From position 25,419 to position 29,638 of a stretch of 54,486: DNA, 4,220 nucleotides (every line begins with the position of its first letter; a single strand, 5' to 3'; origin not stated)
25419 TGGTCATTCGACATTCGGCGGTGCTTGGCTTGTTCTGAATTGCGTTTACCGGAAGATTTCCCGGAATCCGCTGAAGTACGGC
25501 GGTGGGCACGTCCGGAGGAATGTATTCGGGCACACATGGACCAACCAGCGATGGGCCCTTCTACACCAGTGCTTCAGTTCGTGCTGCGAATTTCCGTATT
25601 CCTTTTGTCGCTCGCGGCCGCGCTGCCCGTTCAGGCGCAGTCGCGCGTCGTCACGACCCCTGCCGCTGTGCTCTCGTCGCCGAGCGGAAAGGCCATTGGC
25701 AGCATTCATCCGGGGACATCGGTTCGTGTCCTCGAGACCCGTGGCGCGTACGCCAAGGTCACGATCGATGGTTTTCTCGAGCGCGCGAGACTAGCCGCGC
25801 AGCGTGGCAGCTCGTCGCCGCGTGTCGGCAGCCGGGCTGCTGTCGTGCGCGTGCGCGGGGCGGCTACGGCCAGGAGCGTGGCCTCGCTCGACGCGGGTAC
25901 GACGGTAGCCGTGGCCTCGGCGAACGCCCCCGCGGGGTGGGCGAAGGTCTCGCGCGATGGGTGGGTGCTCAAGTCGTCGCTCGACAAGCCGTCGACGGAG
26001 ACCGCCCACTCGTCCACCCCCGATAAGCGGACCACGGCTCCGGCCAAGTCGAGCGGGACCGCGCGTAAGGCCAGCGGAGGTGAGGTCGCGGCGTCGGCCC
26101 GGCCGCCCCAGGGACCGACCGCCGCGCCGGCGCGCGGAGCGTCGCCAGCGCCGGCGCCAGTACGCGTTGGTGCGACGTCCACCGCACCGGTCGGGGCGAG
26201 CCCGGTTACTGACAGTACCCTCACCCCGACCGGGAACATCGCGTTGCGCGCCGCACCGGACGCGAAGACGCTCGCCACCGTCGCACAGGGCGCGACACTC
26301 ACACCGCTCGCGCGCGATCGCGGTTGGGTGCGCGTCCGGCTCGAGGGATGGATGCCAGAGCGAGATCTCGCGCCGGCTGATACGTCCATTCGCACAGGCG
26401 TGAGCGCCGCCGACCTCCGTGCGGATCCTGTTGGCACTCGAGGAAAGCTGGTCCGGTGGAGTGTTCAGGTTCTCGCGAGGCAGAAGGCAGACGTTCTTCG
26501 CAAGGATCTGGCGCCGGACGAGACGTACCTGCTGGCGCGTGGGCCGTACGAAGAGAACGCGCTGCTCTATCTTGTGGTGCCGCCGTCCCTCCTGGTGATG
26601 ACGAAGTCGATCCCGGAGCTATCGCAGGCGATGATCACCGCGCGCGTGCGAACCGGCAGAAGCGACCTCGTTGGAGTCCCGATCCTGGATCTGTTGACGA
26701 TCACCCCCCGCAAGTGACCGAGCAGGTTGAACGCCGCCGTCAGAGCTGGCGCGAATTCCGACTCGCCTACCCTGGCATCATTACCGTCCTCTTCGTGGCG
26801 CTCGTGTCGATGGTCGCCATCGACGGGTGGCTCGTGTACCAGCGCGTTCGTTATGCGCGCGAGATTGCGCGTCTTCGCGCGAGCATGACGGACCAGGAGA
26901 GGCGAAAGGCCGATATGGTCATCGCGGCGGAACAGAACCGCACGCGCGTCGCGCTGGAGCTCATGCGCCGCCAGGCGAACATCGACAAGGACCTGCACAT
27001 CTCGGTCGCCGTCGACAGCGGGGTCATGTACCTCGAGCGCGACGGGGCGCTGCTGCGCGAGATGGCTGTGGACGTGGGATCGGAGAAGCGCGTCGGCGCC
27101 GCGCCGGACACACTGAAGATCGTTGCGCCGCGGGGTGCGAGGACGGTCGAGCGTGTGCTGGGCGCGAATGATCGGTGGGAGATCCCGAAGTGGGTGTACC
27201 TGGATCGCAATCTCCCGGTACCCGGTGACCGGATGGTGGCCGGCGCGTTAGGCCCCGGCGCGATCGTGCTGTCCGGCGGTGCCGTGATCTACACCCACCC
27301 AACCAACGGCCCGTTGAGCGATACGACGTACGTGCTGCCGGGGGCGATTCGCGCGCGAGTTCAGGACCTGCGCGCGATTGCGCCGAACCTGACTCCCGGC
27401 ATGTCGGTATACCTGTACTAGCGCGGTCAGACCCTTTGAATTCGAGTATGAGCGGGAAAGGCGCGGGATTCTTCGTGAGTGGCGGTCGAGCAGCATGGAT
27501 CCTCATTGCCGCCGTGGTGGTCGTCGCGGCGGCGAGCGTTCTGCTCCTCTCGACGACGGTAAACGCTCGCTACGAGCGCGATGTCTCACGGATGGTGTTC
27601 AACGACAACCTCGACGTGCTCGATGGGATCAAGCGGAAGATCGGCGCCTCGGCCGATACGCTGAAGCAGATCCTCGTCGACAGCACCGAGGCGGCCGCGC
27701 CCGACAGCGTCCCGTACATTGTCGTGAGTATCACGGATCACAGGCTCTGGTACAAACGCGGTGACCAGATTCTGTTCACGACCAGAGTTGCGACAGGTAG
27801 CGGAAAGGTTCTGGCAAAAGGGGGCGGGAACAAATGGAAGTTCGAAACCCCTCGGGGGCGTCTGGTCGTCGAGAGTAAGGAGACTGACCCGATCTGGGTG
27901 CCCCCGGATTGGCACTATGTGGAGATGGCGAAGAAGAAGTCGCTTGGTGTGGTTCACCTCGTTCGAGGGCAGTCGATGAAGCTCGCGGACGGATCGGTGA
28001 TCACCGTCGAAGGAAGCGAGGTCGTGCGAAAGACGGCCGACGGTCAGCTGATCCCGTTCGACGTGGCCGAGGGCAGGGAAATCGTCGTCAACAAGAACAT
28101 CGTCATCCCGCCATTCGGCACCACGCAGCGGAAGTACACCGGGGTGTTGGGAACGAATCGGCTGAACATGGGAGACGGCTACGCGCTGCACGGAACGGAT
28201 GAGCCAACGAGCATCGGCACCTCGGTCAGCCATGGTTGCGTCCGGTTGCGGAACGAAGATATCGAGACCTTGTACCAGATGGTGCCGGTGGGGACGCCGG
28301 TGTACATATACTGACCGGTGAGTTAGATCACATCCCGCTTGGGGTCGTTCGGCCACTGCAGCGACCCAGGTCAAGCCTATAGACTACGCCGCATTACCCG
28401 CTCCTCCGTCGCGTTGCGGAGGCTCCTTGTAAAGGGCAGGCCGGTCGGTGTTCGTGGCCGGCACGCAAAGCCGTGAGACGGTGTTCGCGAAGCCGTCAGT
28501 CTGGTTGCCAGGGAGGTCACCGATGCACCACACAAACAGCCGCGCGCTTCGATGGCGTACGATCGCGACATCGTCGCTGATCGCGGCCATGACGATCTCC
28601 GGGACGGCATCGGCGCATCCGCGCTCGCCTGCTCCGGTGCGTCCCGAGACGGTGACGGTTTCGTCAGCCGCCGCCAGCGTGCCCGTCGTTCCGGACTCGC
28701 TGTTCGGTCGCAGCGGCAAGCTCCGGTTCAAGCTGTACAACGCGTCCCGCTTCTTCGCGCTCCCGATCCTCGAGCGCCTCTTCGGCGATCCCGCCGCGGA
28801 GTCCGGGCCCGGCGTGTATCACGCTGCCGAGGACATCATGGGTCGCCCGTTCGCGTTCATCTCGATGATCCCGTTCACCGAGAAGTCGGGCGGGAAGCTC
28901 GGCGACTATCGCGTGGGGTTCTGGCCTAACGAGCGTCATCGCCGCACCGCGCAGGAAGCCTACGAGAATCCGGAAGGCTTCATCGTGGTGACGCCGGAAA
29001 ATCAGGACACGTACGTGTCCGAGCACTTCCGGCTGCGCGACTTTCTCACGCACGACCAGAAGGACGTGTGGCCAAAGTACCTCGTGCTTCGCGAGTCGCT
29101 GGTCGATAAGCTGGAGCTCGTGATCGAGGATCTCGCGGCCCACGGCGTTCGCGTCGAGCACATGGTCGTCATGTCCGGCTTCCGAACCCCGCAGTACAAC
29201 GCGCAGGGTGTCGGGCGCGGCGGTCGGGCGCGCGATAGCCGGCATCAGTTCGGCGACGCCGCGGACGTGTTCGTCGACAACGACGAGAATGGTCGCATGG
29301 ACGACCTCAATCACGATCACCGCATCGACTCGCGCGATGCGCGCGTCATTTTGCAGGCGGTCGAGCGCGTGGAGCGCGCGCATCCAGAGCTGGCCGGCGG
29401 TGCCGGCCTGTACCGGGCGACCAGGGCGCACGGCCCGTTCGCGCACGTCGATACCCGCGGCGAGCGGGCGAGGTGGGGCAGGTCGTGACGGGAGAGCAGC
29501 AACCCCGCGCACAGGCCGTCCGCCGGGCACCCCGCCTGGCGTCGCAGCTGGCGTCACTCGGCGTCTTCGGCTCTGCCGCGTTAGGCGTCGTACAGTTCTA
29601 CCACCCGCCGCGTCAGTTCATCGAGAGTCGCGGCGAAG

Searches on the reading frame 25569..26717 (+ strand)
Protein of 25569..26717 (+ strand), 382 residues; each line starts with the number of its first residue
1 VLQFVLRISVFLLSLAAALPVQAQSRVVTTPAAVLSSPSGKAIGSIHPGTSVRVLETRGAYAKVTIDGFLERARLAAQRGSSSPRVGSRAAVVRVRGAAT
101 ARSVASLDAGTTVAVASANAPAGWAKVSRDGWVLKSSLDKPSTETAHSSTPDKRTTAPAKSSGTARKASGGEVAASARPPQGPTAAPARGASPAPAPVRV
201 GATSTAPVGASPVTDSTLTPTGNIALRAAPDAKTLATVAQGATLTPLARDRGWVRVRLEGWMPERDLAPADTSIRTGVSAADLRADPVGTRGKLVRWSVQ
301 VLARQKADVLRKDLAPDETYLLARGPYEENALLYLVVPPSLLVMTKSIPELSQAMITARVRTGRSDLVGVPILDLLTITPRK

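Call 50: search_protein_families(library=pfam, max_evalue=0.000001, proteins=[window:25569-26717:+])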
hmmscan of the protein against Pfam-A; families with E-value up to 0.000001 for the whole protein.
window:25569-26717:+ (382 aa): 2 families
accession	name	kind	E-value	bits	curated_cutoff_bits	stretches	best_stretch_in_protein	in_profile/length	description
PF08239.17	SH3_3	-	1.6e-14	54.3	27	0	223-265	2-51/54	Bacterial SH3 domain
PF18348.7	SH3_16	-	4.3e-07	30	25.8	0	226-267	1-49/49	Bacterial dipeptidyl-peptidase Sh3 domain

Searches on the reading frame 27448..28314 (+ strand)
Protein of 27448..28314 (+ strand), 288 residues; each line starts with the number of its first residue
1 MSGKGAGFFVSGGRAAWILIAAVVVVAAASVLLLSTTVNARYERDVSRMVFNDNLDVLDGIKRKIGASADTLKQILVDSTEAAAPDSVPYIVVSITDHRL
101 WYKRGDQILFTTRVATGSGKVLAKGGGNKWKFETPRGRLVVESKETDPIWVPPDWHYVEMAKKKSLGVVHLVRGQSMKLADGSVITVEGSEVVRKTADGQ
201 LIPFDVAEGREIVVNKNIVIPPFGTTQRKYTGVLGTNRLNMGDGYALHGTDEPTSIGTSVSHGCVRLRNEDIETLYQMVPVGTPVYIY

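Call 53: search_protein_families(library=pfam, max_evalue=0.000001, proteins=[window:27448-28314:+])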
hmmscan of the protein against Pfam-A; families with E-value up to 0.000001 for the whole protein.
window:27448-28314:+ (288 aa): 1 family
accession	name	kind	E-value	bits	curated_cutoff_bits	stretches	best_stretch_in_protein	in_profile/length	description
PF03734.19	YkuD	-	2.9e-25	90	23.4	1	90-287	3-146/146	L,D-transpeptidase catalytic domain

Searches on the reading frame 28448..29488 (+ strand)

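Call 8: search_protein_families(library=ncbifam, proteins=[window:28448-29488:+])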
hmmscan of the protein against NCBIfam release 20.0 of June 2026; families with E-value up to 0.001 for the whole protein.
window:28448-29488:+ (346 aa): 1 family
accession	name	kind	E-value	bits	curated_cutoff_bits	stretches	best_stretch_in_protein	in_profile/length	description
NF053624.1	PtglEndpepMepK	equivalog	0.0009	19.2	185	0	220-279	84-140/176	peptidoglycan L,D-endopeptidase MepK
